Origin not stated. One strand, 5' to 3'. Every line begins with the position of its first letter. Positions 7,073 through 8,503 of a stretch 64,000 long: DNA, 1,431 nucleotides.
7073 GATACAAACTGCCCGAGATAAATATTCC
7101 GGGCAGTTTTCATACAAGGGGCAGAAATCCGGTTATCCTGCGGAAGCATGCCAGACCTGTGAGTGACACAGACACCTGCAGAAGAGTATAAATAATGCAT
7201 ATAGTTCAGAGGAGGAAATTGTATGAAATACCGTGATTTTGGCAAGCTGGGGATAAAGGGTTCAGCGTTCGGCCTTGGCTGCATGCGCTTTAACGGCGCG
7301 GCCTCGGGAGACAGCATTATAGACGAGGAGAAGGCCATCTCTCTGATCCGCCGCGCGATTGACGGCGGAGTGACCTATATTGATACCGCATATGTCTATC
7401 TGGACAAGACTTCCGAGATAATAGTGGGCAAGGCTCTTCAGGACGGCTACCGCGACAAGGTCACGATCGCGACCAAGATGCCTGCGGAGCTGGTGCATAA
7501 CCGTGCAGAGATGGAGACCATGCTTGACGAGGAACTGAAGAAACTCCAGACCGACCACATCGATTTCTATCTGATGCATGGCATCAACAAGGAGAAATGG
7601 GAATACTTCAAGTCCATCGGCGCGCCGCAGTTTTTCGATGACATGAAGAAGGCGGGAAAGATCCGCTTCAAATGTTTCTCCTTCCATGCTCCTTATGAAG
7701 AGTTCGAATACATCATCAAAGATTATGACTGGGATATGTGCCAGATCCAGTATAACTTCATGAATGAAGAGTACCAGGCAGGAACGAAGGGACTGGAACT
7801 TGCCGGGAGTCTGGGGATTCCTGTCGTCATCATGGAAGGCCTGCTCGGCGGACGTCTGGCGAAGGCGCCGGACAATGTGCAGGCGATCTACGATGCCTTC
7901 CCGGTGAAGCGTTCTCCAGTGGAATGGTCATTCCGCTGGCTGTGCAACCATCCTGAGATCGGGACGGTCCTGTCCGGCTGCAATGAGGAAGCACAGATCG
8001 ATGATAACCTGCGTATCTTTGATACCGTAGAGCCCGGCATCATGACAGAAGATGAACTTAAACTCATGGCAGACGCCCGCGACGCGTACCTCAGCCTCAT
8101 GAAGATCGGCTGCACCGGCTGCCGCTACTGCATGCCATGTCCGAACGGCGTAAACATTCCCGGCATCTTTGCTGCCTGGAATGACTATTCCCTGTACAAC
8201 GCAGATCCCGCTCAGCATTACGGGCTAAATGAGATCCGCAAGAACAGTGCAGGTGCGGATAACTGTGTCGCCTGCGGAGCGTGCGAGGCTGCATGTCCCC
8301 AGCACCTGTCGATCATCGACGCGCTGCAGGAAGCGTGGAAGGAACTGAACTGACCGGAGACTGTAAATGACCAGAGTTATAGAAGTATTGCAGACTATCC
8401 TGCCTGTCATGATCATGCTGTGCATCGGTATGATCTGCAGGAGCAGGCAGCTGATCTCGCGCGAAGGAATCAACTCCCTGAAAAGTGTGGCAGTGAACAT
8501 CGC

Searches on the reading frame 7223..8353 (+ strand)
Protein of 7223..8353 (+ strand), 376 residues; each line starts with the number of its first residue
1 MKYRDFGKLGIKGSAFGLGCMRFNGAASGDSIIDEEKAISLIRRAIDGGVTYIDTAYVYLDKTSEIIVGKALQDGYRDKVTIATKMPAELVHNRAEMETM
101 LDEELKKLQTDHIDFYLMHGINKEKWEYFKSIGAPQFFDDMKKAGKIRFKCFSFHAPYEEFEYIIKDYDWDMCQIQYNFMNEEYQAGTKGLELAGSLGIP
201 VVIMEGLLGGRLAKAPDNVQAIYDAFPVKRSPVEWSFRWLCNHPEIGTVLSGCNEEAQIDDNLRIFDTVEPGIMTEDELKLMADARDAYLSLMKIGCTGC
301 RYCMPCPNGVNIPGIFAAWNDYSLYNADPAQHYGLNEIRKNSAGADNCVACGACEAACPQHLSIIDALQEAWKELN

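Call 69: search_protein_families(library=pfam, proteins=[window:7223-8353:+], max_evalue=0.00001)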
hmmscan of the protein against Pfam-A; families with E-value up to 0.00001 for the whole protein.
window:7223-8353:+ (376 aa): 5 families
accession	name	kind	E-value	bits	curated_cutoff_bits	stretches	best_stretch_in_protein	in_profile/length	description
PF00248.27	Aldo_ket_red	-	1.1e-36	126.8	24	1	17-268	3-276/291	Aldo/keto reductase family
PF13187.11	Fer4_9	-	3.1e-09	37.1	27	1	297-361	2-50/52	4Fe-4S dicluster domain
PF13534.11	Fer4_17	-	2.9e-08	34.6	22.2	1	297-363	2-61/61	4Fe-4S dicluster domain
PF13237.11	Fer4_10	-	2.5e-06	27.8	25.5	1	295-359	7-53/53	4Fe-4S dicluster domain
PF13183.11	Fer4_8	-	4.1e-06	27.7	27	0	297-361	5-67/68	4Fe-4S dicluster domain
